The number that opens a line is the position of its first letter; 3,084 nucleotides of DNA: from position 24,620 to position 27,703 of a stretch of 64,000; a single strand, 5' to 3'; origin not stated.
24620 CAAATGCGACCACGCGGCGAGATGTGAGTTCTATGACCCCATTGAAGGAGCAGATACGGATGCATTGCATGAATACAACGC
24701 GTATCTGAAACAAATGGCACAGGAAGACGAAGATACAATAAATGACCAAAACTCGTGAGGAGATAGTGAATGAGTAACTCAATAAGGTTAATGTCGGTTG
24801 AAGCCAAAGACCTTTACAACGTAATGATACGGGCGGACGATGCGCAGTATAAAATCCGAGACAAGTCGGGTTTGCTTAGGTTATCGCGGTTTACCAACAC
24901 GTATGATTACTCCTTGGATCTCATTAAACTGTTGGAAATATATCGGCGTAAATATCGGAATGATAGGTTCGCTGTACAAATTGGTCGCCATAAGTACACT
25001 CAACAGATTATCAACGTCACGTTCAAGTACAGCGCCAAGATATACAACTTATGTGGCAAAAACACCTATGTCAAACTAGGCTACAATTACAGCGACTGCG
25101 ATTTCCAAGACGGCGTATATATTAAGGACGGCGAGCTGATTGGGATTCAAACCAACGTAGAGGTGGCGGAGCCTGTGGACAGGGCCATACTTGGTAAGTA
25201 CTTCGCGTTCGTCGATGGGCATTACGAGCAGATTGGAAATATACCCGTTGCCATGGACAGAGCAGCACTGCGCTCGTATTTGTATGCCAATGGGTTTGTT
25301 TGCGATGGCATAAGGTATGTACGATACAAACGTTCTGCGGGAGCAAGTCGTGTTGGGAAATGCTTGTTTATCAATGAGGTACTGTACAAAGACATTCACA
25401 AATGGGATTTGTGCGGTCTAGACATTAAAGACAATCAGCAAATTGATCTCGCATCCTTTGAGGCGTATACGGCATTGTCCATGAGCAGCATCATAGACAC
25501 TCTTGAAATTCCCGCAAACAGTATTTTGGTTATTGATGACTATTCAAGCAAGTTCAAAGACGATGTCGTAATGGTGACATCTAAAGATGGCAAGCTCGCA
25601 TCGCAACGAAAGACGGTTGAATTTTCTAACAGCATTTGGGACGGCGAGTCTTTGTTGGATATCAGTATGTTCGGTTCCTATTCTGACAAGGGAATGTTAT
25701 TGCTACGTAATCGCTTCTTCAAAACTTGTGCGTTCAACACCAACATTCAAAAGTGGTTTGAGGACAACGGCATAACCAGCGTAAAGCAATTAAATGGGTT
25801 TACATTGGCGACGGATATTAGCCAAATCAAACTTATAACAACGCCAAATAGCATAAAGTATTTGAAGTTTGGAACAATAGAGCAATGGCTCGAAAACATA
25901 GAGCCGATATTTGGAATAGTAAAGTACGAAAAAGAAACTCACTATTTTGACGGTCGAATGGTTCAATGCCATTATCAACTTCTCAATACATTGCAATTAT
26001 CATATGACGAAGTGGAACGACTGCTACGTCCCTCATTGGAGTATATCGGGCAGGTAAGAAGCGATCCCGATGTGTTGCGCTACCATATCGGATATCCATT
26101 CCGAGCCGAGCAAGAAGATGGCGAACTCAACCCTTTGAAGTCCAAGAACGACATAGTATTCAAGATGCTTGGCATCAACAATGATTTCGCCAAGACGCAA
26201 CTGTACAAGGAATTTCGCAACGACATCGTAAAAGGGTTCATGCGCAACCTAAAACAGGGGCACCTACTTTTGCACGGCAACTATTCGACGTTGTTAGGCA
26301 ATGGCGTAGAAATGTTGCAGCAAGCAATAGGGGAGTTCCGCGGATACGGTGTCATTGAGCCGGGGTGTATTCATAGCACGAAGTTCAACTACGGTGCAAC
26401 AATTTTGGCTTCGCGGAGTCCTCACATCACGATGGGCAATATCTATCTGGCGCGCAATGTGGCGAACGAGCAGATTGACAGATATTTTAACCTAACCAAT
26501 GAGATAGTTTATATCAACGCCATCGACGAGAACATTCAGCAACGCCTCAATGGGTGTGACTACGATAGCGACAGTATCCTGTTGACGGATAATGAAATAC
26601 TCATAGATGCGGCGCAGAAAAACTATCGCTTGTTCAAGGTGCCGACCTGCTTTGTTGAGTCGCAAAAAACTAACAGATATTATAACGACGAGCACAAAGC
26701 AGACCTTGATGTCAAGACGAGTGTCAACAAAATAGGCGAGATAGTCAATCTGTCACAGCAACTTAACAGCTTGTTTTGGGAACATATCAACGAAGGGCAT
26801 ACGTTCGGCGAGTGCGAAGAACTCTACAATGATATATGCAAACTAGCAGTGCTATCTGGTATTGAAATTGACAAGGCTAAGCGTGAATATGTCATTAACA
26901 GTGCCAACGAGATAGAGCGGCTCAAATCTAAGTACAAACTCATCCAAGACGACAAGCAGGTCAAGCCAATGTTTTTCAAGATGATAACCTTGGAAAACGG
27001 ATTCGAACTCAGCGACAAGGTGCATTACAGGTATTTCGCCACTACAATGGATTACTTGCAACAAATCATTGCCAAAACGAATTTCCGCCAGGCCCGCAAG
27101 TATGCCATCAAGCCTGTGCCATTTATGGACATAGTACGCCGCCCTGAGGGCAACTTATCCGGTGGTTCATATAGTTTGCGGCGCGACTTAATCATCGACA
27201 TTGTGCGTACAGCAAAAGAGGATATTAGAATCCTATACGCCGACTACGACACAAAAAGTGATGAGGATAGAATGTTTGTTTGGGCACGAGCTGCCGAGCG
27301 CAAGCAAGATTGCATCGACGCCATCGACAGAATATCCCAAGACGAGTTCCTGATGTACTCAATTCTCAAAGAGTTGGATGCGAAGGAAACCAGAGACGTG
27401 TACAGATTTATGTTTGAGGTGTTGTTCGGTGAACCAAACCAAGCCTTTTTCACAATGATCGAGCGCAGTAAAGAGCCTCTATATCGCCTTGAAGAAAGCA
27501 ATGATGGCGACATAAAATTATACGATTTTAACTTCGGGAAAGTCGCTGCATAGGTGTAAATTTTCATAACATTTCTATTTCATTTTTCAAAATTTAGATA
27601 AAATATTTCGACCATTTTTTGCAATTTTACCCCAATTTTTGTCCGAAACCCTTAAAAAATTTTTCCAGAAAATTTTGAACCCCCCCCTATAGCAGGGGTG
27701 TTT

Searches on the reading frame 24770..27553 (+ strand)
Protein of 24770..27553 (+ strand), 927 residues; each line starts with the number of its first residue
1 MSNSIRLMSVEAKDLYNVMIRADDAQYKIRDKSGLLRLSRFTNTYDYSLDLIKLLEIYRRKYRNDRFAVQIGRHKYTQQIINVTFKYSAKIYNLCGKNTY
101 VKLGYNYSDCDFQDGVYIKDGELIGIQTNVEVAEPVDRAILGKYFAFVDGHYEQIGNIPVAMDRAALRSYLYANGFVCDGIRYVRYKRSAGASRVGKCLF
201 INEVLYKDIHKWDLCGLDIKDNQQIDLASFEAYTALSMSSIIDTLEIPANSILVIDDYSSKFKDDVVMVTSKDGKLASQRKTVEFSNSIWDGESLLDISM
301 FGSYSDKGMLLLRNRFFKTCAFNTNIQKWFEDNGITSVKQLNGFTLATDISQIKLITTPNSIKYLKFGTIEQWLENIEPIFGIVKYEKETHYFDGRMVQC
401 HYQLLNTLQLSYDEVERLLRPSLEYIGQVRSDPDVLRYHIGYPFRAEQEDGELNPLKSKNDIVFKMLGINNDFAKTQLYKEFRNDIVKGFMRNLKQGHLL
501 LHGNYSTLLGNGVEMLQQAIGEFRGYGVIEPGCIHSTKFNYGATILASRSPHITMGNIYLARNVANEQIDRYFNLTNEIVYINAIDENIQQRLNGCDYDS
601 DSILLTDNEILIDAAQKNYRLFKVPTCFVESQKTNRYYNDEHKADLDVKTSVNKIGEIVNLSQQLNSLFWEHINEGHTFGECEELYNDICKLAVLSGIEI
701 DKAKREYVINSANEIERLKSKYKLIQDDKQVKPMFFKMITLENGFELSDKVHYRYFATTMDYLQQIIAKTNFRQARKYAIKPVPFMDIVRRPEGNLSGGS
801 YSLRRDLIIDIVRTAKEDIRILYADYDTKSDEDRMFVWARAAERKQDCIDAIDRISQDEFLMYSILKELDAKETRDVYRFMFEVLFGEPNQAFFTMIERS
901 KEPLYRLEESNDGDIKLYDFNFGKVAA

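Call 61: search_protein_families(library=phrogs, proteins=[window:24770-27553:+], max_evalue=0.00001)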
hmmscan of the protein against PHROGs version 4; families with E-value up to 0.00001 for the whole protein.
window:24770-27553:+ (927 aa): 1 family
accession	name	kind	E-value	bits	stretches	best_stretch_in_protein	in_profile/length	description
phrog_8308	-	unknown function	1.9e-103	348.6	1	2-898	3-809/847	-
